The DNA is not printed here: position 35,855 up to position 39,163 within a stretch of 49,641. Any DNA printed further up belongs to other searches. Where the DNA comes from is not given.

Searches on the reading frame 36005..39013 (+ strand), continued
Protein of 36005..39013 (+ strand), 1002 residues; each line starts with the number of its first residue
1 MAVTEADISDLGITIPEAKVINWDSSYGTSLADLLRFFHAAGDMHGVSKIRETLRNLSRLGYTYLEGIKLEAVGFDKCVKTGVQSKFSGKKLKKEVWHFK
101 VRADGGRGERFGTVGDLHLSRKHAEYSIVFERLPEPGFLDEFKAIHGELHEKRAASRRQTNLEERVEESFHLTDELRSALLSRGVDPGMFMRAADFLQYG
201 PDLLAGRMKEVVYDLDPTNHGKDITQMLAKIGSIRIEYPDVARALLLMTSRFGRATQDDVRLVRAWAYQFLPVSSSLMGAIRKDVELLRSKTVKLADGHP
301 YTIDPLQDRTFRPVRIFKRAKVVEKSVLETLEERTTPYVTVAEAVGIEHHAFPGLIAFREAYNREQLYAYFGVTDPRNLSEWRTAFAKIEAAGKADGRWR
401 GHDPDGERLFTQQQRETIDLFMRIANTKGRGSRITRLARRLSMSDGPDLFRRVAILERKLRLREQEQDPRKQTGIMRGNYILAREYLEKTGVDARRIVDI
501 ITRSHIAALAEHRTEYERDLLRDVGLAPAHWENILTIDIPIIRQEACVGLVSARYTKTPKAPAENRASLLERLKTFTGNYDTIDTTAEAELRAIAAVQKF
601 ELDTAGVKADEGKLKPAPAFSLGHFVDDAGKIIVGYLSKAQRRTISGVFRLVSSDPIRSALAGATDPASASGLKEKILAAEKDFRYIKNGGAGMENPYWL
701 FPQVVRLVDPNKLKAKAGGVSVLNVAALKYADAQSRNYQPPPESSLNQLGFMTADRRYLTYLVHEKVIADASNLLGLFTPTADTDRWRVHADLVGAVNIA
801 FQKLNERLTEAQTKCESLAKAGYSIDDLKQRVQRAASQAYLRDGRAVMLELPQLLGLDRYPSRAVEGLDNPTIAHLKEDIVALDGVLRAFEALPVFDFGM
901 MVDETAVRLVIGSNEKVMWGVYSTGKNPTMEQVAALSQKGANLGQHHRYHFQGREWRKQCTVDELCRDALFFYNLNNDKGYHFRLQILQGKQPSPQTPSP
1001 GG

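Call 65: find_encoding_contigs(protein=P0007, flank=10000, max_places=3)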
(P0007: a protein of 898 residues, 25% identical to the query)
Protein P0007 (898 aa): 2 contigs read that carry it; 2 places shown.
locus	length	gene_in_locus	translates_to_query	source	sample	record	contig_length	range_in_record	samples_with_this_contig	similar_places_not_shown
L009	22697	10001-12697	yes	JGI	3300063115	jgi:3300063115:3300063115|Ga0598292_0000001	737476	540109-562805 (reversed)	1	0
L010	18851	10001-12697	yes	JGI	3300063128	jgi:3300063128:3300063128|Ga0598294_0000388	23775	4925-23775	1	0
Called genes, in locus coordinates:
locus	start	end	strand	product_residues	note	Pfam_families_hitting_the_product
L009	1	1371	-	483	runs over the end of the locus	PF01636:APH (weak)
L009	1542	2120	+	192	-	PF07155:ECF-ribofla_trS (faint)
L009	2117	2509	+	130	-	PF08973:TM1506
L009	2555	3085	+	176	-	PF00160:Pro_isomerase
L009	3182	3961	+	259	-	PF00459:Inositol_P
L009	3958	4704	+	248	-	PF03009:GDPD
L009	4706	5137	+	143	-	PF11969:DcpS_C, PF01230:HIT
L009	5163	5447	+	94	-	-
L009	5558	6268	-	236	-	-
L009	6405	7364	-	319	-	-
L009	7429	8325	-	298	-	-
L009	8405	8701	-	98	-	-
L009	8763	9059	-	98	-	-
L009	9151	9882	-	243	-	PF01978:TrmB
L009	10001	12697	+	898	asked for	-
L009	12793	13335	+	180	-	-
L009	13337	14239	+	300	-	-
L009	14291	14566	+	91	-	PF00708:Acylphosphatase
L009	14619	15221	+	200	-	PF01451:LMWPc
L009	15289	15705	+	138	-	PF01850:PIN, PF13470:PIN_3 (weak)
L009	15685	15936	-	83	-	PF17723:RHH_8 (weak)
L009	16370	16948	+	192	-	-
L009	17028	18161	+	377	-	-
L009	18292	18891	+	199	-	PF00085:Thioredoxin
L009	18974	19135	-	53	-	-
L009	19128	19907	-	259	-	-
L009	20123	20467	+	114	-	PF01248:Ribosomal_L7Ae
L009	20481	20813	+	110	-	PF01200:Ribosomal_S28e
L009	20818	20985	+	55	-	PF01246:Ribosomal_L24e, PF06467:zf-FCS (weak)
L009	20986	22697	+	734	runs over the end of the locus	PF00009:GTP_EFTU, PF22042:EF-G_D2 (weak), PF03144:GTP_EFTU_D2, PF14492:EFG_III, PF03764:EFG_IV, PF00679:EFG_C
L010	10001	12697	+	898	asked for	-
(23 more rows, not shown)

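Call 66: find_encoding_contigs(protein=P0013, flank=10000, max_places=3)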
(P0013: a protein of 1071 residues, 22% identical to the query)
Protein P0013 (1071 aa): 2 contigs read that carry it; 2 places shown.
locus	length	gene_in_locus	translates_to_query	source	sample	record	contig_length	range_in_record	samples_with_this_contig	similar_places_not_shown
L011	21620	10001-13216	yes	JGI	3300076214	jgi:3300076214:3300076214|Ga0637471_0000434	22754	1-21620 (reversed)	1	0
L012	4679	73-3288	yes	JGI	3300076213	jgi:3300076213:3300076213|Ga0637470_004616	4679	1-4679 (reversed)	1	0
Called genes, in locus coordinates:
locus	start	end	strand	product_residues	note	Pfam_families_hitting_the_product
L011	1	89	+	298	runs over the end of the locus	-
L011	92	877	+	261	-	-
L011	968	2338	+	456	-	-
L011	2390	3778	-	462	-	PF02881:SRP54_N, PF00448:SRP54, PF01656:CbiA, PF02978:SRP_SPB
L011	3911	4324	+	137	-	-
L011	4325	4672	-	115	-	-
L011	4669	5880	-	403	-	PF03215:Rad17 (weak), PF05496:RuvB_N (weak), PF05673:DUF815 (faint), PF00004:AAA, PF21960:RCF1-5-like_lid (weak)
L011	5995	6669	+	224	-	PF00702:Hydrolase, PF13419:HAD_2, PF13242:Hydrolase_like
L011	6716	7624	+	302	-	-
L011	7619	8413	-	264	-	PF00142:Fer4_NifH (faint), PF01656:CbiA, PF06564:CBP_BcsQ (weak), PF07015:VirC1 (faint), PF09140:MipZ, PF10609:ParA, PF13614:AAA_31, PF13500:AAA_26 (weak)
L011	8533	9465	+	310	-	PF07885:Ion_trans_2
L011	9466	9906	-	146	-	-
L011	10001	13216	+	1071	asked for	-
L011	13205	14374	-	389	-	PF02771:Acyl-CoA_dh_N, PF02770:Acyl-CoA_dh_M, PF00441:Acyl-CoA_dh_1, PF08028:Acyl-CoA_dh_2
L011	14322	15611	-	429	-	PF00535:Glycos_transf_2, PF10111:Glyco_tranf_2_2 (weak), PF12895:ANAPC3 (faint), PF00515:TPR_1 (weak), PF07719:TPR_2 (weak), PF13181:TPR_8 (weak), PF13424:TPR_12 (weak), PF14559:TPR_19 (weak), +10 more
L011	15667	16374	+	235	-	-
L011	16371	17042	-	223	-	PF00106:adh_short, PF01370:Epimerase (weak), PF08659:KR, PF13561:adh_short_C2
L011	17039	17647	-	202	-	-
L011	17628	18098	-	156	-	-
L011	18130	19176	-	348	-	-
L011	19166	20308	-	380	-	PF00108:Thiolase_N, PF22691:Thiolase_C_1, PF02803:Thiolase_C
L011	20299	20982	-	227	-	-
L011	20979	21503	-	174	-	PF07977:FabA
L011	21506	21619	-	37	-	?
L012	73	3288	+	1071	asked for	-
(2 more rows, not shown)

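Call 68: find_encoding_contigs(protein=P0006, flank=10000, max_places=3)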
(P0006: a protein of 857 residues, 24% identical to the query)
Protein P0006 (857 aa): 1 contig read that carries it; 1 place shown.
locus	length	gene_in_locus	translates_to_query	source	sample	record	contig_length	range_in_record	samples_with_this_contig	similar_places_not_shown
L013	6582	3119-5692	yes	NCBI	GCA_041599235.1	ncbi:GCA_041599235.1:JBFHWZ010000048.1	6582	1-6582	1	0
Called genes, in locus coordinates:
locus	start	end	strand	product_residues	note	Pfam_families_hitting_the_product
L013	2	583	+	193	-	?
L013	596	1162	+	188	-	PF01966:HD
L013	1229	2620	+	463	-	-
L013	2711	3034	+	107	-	PF08271:Zn_Ribbon_TF (weak)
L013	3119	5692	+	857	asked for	-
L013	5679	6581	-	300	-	?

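Call 69: find_encoding_contigs(protein=P0004, flank=10000, max_places=3)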
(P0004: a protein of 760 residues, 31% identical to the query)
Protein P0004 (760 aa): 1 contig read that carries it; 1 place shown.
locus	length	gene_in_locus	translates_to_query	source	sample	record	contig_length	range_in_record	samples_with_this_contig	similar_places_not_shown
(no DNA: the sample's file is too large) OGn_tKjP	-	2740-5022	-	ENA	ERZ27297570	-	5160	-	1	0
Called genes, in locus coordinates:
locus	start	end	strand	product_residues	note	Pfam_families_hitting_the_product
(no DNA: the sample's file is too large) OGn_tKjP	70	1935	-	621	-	PF02310:B12-binding, PF04055:Radical_SAM (weak)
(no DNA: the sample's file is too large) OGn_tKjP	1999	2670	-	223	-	PF04967:HTH_10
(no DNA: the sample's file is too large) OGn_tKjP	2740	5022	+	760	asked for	-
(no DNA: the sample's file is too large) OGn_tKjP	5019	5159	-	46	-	?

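Call 70: find_encoding_contigs(protein=P0011, flank=10000, max_places=3)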
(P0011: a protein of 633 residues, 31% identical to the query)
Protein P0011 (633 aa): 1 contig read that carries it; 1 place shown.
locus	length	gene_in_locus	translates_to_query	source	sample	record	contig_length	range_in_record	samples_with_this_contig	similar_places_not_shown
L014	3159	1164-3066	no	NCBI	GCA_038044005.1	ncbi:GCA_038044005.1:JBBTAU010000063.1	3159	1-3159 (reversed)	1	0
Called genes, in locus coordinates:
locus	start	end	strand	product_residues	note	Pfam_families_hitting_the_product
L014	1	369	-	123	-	?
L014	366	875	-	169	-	PF24336:DUF7504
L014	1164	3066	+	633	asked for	-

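Call 71: predict_structure(alignment_id=A1)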
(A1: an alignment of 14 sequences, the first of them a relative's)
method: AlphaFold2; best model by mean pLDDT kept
length: 1002 residues; sequences in the alignment: 14
mean_pLDDT: 69.2   pTM: 0.48
mean pLDDT of the five models: 69.2, 67.9, 67.0, 64.6, 64.3
residues with pLDDT >= 90: 104; 70-90: 378; 50-70: 409; < 50: 111
segments of 3 or more residues with pLDDT < 50: 154-168, 217-220, 400-403, 609-618, 681-702, 713-718, 852-860, 913-931, 990-1002
pLDDT, mean of each block of 10 residues (from residue 1): 64 79 77 80 67 78 66 58 60 66 67 68 64 73 71 47 48 64 60 53 57 51 64 70 77 66 80 71 81 67 69 84 81 65 83 86 92 89 92 73 60 89 83 88 91 95 90 90 90 92 77 71 83 89 93 77 67 91 88 75 55 46 79 86 80 68 56 55 44 41 54 50 59 63 74 68 59 52 59 71 76 70 76 71 63 44 57 62 76 66 61 41 40 51 66 68 72 62 63 35 27
secondary structure, 60 per line:
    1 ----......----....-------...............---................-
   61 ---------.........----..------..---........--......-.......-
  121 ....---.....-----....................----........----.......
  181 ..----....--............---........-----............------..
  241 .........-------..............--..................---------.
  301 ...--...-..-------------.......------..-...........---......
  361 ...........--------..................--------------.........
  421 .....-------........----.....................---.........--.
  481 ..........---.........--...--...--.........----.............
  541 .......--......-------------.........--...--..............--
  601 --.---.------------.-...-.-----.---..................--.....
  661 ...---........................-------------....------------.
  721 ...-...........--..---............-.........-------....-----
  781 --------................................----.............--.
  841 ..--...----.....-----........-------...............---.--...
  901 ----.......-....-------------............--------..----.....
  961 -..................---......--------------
elements in order (helices of 4 or more, strands of 3 or more residues): H5-10 H15-18 H26-40 H44-59 E70-78 E96-103 H106-111 E113-119 H121-124 H128-132 H138-157 H162-169 H174-182 H187-190 H193-204 H208-215 H221-232 H239-249 H257-270 H275-290 H300-303 H327-331 H341-351 H355-371 H380-397 H412-425 H433-440 H445-465 H469-477 E480-482 H483-490 H494-502 H515-523 H528-547 E550-552 H569-577 E580-582 H585-598 E636-638 H639-653 H656-663 H667-690 E704-707 E720-723 H725-735 H743-754 H756-764 H772-775 H791-820 H825-837 E840-842 E845-847 H852-856 H862-869 H877-891 E905-911 H913-916 H930-941 E956-960 H962-979 E983-988

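Call 73: fold_search(model_id=the predicted structure, library=pdb)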
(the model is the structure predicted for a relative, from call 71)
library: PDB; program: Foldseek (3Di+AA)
matches with E <= 10: 121; with E <= 0.001: 0
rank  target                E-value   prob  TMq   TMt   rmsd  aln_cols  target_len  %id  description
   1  6kl9_A                3.3e-01  0.05  0.08  0.07  41.6       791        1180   10  Structure of LbCas12a-crRNA complex bound to AcrVA4 (form A complex) (released 2019-09-11)
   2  4ney_B                5.7e-01  0.38  0.06  0.26  15.2       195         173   12  Crystal Structure of an engineered protein with ferredoxin fold, Northeast Structural Genomics Consortium (NESG) Targe (released 2014-01-15)
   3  2l9n_MODEL_1_A        7.8e-01  0.11  0.06  0.14  17.6       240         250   11  Structure of the human Shwachman-Bodian-Diamond syndrome (SBDS) protein (released 2011-05-11)
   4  4hhu_B                8.1e-01  0.23  0.05  0.23  14.4       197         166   11  Crystal Structure of Engineered Protein. Northeast Structural Genomics Consortium Target OR280. (released 2012-10-24)
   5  3ung                  8.5e-01  0.04  0.05  0.09  31.4       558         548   12  Structure of the Cmr2 subunit of the CRISPR RNA silencing complex (released 2012-03-21)
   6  9jdm_A                1.1e+00  0.05  0.07  0.10  39.0       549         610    9  Cryo-EM structure of human TRPV3 determined in MSP2N2 nanodisc (released 2025-03-26)
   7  2kdo_MODEL_1_A        1.2e+00  0.15  0.06  0.16  15.0       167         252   12  Structure of the human Shwachman-Bodian-Diamond syndrome protein, SBDS (released 2010-01-19)
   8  2dbb_B                1.5e+00  0.15  0.05  0.23  16.2       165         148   12  Crystal structure of PH0061 (released 2006-06-15)
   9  7moq_B                1.5e+00  0.03  0.08  0.03  35.1       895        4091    9  The structure of the Tetrahymena thermophila outer dynein arm on doublet microtubule (released 2021-07-14)
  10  2dbb_A                1.8e+00  0.14  0.05  0.24  15.9       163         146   11  Crystal structure of PH0061 (released 2006-06-15)
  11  6uw6_A                1.8e+00  0.03  0.06  0.09  24.9       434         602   12  Cryo-EM structure of the human TRPV3 K169A mutant determined in lipid nanodisc (released 2020-07-01)
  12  4qsg                  1.8e+00  0.16  0.05  0.17  13.3       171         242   10  Crystal structure of gas vesicle protein GvpF from Microcystis aeruginosa (released 2014-11-12)
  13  4pcq_D                2.3e+00  0.09  0.06  0.23  17.1       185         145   12  Crystal Structure of MtbAldR (Rv2779c) (released 2015-05-06)
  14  4pcq_C                2.5e+00  0.12  0.06  0.27  17.0       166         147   13  Crystal Structure of MtbAldR (Rv2779c) (released 2015-05-06)
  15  2ivm_A                2.5e+00  0.10  0.06  0.23  17.9       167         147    9  Crystal structure of a transcriptional regulator (released 2007-10-09)
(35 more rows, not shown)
